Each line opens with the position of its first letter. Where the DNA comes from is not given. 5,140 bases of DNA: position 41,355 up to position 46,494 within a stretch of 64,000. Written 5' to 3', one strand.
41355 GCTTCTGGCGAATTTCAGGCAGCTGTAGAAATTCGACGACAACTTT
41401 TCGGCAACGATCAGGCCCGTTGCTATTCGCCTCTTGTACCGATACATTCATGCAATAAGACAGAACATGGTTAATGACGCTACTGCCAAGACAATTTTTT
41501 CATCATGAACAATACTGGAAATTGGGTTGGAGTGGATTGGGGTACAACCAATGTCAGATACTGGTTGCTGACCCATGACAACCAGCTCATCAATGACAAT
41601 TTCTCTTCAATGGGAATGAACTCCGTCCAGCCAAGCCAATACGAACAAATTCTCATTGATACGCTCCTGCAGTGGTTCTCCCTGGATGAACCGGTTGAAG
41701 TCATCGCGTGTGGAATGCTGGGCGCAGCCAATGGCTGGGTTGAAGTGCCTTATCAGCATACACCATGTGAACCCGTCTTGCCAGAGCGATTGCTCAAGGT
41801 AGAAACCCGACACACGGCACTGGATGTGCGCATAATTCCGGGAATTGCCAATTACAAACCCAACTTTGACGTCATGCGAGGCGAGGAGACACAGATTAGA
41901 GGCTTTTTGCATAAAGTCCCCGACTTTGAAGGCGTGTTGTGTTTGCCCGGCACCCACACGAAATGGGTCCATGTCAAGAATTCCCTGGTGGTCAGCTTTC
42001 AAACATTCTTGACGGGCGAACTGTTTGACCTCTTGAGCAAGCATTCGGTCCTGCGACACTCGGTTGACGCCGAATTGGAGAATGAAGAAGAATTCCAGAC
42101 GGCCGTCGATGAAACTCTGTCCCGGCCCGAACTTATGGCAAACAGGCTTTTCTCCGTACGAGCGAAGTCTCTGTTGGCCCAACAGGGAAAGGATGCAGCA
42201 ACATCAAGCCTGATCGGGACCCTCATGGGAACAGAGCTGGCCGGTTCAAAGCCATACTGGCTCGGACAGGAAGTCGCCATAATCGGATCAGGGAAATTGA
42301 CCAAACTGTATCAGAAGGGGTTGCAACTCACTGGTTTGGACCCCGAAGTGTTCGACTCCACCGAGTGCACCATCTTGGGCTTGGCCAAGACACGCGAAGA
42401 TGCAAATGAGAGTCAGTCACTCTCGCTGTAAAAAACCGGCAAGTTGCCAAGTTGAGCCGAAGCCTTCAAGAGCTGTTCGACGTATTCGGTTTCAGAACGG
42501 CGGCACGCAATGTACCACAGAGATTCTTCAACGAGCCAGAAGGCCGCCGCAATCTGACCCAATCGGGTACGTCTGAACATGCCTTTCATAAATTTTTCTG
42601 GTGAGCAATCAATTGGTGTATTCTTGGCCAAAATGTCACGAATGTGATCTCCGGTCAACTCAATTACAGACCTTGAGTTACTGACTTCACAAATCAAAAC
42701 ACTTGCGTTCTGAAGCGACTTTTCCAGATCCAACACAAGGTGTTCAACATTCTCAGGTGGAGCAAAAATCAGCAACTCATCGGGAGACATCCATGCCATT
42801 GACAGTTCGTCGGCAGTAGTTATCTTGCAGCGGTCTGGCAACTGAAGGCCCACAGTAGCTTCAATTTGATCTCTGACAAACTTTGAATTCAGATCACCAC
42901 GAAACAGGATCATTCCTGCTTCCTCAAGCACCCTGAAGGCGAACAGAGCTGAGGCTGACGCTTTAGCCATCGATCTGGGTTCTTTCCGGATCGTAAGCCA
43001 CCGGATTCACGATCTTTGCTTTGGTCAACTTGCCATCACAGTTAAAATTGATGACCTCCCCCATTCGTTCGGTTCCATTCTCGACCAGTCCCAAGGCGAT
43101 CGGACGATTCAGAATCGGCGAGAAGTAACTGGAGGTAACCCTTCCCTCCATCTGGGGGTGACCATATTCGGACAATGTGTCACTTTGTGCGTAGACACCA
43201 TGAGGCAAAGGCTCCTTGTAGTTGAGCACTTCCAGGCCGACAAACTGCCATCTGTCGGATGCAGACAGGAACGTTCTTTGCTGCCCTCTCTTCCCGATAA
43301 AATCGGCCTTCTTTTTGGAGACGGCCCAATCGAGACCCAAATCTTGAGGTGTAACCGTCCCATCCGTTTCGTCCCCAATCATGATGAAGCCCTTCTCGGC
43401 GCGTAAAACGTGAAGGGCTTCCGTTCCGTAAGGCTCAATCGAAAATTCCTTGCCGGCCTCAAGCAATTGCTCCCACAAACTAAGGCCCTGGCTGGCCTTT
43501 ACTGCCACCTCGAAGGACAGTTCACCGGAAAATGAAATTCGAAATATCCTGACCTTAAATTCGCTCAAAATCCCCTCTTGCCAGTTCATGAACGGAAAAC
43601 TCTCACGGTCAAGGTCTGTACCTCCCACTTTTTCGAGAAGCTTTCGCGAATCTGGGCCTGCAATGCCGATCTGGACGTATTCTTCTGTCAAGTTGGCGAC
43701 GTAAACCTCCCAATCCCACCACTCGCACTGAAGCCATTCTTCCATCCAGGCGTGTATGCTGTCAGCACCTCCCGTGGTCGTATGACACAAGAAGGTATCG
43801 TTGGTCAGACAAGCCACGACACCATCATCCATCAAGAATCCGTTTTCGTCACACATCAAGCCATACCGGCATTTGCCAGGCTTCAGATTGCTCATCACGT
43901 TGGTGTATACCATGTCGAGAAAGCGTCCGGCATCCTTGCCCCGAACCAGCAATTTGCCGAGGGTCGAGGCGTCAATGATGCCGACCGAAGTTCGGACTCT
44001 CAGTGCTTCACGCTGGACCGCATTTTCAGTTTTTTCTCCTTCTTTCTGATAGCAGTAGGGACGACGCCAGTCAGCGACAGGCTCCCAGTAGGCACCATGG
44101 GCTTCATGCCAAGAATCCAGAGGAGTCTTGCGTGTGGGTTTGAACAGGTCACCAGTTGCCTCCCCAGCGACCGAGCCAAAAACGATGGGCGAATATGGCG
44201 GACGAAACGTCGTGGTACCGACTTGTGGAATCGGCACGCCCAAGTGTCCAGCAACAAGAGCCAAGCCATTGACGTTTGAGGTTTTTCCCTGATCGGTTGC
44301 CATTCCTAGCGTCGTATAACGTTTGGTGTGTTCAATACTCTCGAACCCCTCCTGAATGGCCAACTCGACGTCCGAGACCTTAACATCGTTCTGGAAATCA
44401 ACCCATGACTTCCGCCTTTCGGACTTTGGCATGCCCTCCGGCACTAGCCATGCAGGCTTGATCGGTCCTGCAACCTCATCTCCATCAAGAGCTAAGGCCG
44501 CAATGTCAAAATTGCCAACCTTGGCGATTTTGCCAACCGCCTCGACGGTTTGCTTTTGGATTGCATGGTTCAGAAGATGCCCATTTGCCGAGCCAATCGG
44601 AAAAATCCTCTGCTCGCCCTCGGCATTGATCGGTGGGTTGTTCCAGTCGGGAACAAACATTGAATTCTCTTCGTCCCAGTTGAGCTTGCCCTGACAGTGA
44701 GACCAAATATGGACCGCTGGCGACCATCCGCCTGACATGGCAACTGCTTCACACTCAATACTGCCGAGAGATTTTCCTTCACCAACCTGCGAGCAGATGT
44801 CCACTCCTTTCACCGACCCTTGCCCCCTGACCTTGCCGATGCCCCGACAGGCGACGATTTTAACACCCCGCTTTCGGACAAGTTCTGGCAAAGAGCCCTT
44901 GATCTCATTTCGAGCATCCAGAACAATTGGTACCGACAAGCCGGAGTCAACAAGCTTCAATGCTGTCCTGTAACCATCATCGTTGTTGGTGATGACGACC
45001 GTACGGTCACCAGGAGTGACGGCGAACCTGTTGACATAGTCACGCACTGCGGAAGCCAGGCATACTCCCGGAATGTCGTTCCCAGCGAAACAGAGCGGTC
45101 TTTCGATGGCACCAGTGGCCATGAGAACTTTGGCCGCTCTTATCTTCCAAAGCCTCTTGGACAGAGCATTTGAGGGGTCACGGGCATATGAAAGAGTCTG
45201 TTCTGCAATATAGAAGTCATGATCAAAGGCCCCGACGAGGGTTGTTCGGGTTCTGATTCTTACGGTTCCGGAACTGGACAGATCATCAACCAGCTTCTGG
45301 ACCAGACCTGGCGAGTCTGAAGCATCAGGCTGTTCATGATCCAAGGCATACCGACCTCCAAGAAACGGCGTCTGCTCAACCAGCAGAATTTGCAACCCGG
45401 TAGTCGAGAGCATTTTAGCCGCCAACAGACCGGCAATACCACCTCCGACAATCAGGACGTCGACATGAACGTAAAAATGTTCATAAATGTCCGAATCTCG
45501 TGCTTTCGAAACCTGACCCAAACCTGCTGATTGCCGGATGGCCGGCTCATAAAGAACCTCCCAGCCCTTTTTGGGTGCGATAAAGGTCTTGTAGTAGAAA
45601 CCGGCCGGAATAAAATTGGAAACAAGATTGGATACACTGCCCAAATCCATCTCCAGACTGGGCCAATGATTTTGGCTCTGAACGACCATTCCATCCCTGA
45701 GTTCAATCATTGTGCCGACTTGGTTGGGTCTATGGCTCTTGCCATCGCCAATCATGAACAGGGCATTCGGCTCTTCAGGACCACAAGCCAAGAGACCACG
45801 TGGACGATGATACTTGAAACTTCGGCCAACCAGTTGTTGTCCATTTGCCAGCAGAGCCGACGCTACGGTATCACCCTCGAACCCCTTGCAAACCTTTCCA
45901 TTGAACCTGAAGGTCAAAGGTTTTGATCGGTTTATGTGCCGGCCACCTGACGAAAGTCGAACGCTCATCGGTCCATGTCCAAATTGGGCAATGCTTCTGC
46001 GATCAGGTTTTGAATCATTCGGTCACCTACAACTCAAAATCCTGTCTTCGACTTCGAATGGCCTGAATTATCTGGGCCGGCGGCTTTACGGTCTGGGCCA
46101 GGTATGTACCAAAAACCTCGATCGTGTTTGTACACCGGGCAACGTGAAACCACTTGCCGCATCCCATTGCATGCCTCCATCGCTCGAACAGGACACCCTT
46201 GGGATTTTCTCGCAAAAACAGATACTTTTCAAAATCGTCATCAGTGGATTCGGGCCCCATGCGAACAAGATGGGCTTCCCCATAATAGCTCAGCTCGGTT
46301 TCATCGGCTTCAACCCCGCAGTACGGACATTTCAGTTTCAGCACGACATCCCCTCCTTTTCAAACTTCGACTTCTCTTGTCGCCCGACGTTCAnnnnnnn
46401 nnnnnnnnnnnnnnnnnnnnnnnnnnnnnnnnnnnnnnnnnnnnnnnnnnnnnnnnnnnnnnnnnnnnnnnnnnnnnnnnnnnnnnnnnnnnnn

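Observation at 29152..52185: Two ~4.5-4.8 kb inverted repeats carrying paralogous autotransporter modules bracket a 13.8 kb metabolic segment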

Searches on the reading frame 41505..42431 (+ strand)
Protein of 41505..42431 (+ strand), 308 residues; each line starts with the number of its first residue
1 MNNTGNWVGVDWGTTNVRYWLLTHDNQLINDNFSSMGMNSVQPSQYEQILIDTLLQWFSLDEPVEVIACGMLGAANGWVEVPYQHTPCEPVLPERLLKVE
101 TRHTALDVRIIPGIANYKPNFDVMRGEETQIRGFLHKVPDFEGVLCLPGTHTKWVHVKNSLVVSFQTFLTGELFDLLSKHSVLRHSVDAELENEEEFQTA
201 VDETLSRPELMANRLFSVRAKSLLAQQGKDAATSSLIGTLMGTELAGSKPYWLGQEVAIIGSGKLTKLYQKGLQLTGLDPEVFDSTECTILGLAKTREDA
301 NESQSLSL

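Call 6: search_protein_families(library=pfam, proteins=[window:41505-42431:+], max_evalue=0.001)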
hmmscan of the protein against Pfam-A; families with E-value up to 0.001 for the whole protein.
window:41505-42431:+ (308 aa): 1 family
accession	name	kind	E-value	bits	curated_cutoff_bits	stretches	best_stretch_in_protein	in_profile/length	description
PF05035.17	DGOK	-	1.7e-88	296.7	25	1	11-295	1-280/281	2-keto-3-deoxy-galactonokinase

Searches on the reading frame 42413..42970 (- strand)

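Call 6: search_protein_families(library=pfam, proteins=[window:42413-42970:-], max_evalue=0.001)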
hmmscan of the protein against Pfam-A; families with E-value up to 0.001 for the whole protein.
window:42413-42970:- (185 aa): 2 families
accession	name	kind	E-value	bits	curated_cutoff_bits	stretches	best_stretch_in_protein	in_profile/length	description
PF04268.17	SoxG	-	3.6e-11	43.8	21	1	25-169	2-147/152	Sarcosine oxidase, gamma subunit family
PF01571.26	GCV_T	-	0.00053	19.7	25.6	1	53-172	91-213/255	Aminomethyltransferase folate-binding domain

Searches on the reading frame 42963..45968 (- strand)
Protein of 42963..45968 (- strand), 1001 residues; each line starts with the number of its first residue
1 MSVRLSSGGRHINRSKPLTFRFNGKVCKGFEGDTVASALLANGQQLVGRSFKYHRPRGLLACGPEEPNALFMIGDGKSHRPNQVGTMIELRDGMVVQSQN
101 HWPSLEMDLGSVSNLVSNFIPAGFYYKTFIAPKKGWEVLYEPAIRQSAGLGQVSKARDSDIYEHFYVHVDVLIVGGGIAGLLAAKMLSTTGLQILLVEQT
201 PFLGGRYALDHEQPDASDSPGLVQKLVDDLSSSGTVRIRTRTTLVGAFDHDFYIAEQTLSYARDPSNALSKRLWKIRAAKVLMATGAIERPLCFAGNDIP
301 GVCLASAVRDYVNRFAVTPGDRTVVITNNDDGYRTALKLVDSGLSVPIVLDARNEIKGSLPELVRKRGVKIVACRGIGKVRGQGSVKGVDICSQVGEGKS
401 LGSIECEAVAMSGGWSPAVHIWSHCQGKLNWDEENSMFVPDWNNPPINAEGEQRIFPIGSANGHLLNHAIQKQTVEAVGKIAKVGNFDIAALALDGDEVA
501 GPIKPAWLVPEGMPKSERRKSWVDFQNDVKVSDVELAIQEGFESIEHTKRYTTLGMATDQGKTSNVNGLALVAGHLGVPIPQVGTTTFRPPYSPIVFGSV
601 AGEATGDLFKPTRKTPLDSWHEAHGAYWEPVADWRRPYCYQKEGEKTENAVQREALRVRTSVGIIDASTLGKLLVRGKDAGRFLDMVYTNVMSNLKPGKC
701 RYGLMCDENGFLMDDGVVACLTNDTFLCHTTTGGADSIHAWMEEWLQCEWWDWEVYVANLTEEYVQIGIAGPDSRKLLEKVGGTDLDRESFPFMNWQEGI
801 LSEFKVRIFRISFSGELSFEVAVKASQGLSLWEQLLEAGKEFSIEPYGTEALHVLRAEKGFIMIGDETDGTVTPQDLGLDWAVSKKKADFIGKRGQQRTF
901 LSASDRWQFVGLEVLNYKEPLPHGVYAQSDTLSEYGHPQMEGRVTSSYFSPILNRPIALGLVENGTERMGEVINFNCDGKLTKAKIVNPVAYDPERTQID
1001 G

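Call 6: search_protein_families(library=pfam, proteins=[window:42963-45968:-], max_evalue=0.001)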
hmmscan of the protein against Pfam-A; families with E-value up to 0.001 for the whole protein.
window:42963-45968:- (1001 aa): 14 families
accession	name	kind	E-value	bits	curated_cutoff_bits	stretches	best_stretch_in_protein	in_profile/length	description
PF01571.26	GCV_T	-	8.2e-70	235.4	25.6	1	617-882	1-255/255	Aminomethyltransferase folate-binding domain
PF17806.6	SO_alpha_A3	-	1.2e-32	112.5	23.1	1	519-602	2-86/87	Sarcosine oxidase A3 domain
PF13510.11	Fer2_4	-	9.5e-22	77.3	22.8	1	16-101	2-82/82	2Fe-2S iron-sulfur cluster binding domain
PF08669.17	GCV_T_C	-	2.1e-12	47.2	25.9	1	909-993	3-80/80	Glycine cleavage T-protein C-terminal barrel domain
PF07992.20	Pyr_redox_2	-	9.5e-12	45.4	26.1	1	170-442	2-262/291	Pyridine nucleotide-disulphide oxidoreductase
PF12831.13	FAD_oxidored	-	1e-08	35.4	27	1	170-244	1-82/416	FAD dependent oxidoreductase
PF13450.12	NAD_binding_8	-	3e-07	31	21.9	1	173-207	1-35/68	NAD(P)-binding Rossmann-like domain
PF00890.30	FAD_binding_2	-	4.4e-06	26.6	20.4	1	170-206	1-37/414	FAD binding domain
PF01266.30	DAO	-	1.8e-05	24.9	27.9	1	170-204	1-35/353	FAD dependent oxidoreductase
PF01494.25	FAD_binding_3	-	2e-05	24.4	22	1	169-199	2-32/349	FAD binding domain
PF13738.12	Pyr_redox_3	-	4.6e-05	23.2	30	0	275-353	122-197/305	Pyridine nucleotide-disulphide oxidoreductase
PF01946.23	Thi4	-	4.9e-05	23.1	26.2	1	166-205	15-55/235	Thi4 family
PF05834.18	Lycopene_cycl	-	0.00045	19.8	23.4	1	170-228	1-59/380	Lycopene cyclase protein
PF03486.20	HI0933_like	-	0.00062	19.7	50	0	170-204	2-36/244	HI0933-like protein Rossmann domain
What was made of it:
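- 33948..47730 (.): Interior 13.8 kb: AAA_22 ATPase, FAD monooxygenase, agmatinase, ADH, enolase superfamily, dgoK, soxGADB. Native chromosome in ancestral orientation, not part of the cassettes. Pfam (call 6).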

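Call 24: find_related_loci(query=window:42963-45968:-, collection=genome_contigs, flank=10000)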
Query window:42963-45968:- (1001 aa) in genome_contigs; peptide patterns used: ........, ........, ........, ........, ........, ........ (x = any residue, [..] = any of these).
564 stretches matched a pattern; 545 encode a relative of the query (tblastn E <= 1e-3); the best 80 are kept; 80 distinct loci.
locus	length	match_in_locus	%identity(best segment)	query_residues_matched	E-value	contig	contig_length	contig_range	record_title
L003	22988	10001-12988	65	1-994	0e+0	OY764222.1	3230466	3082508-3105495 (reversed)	MAG: Paracoccaceae bacterium isolate aa19ef9b-33ce-40f6-a5ba-fc9684745093 genome assembly, chromosome: 1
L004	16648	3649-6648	61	1-999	0e+0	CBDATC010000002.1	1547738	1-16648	MAG: Paracoccaceae bacterium isolate 9d800af5-1cd6-4679-ad01-569fae033c11 genome assembly, contig: contig_2, whole genom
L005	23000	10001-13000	61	1-999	0e+0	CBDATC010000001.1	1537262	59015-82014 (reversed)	MAG: Paracoccaceae bacterium isolate 9d800af5-1cd6-4679-ad01-569fae033c11 genome assembly, contig: contig_1, whole genom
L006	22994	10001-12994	64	1-996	0e+0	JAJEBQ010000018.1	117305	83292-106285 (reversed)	MAG: Rhodobacteraceae bacterium isolate jk18x9bins.35 k141_42007, whole genome shotgun sequence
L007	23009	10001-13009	58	1-1000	0e+0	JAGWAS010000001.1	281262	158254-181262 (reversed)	MAG: Rhodobacteraceae bacterium isolate 277c_13 scaffold_4, whole genome shotgun sequence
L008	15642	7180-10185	69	1-1001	0e+0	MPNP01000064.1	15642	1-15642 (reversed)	MAG: Rhodobacteraceae bacterium bin131 NODE_4649_length_15642_cov_20.3836_ID_9297, whole genome shotgun sequence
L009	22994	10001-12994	58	1-1001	0e+0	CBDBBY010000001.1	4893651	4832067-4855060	MAG: Paracoccaceae bacterium isolate 0847bc91-bf19-4a27-ba80-f9676600d36c genome assembly, contig: contig_1, whole genom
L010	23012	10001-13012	57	1-1001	0e+0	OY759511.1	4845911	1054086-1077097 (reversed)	MAG: Paracoccaceae bacterium isolate 3cb5c724-0b50-4723-9576-a9430697b530 genome assembly, chromosome: 1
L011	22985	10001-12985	58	1-994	0e+0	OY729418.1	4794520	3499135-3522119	MAG: Paracoccaceae bacterium isolate 54c0c81b-ab6a-46d8-a0b5-11567dc3f75d genome assembly, chromosome: 1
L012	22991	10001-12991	56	1-995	0e+0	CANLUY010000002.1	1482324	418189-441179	uncultured Litoreibacter sp. isolate 2-822.fasta genome assembly, contig: NODE_2, whole genome shotgun sequence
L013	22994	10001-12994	56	1-995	0e+0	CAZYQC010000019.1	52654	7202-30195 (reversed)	MAG TPA_asm: uncultured Rhodobacterales bacterium isolate SRP135972_co1_191 genome assembly, contig: NODE_338_length_526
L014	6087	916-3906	57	1-995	0e+0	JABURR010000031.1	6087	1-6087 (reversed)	MAG: Rhodobacteraceae bacterium isolate Bin_6 NODE_2207_length_6087_cov_26.3737, whole genome shotgun sequence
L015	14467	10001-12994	56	1-995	0e+0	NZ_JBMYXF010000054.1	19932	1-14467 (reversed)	MAG: Halocynthiibacter sp. isolate ME_XS_2210_bin_2 ME_XS_2210_bin_2_53, whole genome shotgun sequence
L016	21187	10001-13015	56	1-1001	0e+0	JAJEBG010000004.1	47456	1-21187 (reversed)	MAG: Rhodobacteraceae bacterium isolate jk18x8bins.29 k141_263230, whole genome shotgun sequence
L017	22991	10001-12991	57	1-995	0e+0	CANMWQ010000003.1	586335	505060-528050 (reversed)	uncultured Litoreibacter sp. isolate 2-1049.fasta genome assembly, contig: NODE_3, whole genome shotgun sequence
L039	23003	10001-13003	56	1-1000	0e+0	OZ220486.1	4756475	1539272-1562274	MAG: Paracoccaceae bacterium isolate 33ed5a6f-aecc-422c-bc57-cca9576b36f1 genome assembly, chromosome: 1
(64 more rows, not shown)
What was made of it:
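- Tried and rejected: The second scan was spent on SoxA for taxonomy and synteny (call 24).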

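Call 82: search_protein_families(library=pfam, proteins=[L039:834-3809:+, L039:14152-16917:+], max_evalue=0.001)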
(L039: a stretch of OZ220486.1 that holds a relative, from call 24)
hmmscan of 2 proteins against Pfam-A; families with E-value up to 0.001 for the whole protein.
L039:834-3809:+ (991 aa): 1 family
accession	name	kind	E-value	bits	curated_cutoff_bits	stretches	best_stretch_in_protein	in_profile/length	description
PF03797.25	Autotransporter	-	4e-25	89.4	26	1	746-968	13-253/255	Autotransporter beta-domain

L039:14152-16917:+ (921 aa): 1 family
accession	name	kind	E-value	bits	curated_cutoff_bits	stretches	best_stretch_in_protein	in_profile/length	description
PF03797.25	Autotransporter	-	2.4e-25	90.2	26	1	661-891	5-248/255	Autotransporter beta-domain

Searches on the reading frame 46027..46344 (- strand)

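Call 6: search_protein_families(library=pfam, proteins=[window:46027-46344:-], max_evalue=0.001)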
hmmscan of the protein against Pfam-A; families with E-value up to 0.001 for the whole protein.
window:46027-46344:- (105 aa): 1 family
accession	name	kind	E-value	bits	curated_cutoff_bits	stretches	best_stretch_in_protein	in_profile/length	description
PF04267.17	SoxD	-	1.1e-27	96.4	27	1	4-82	2-81/82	Sarcosine oxidase, delta subunit family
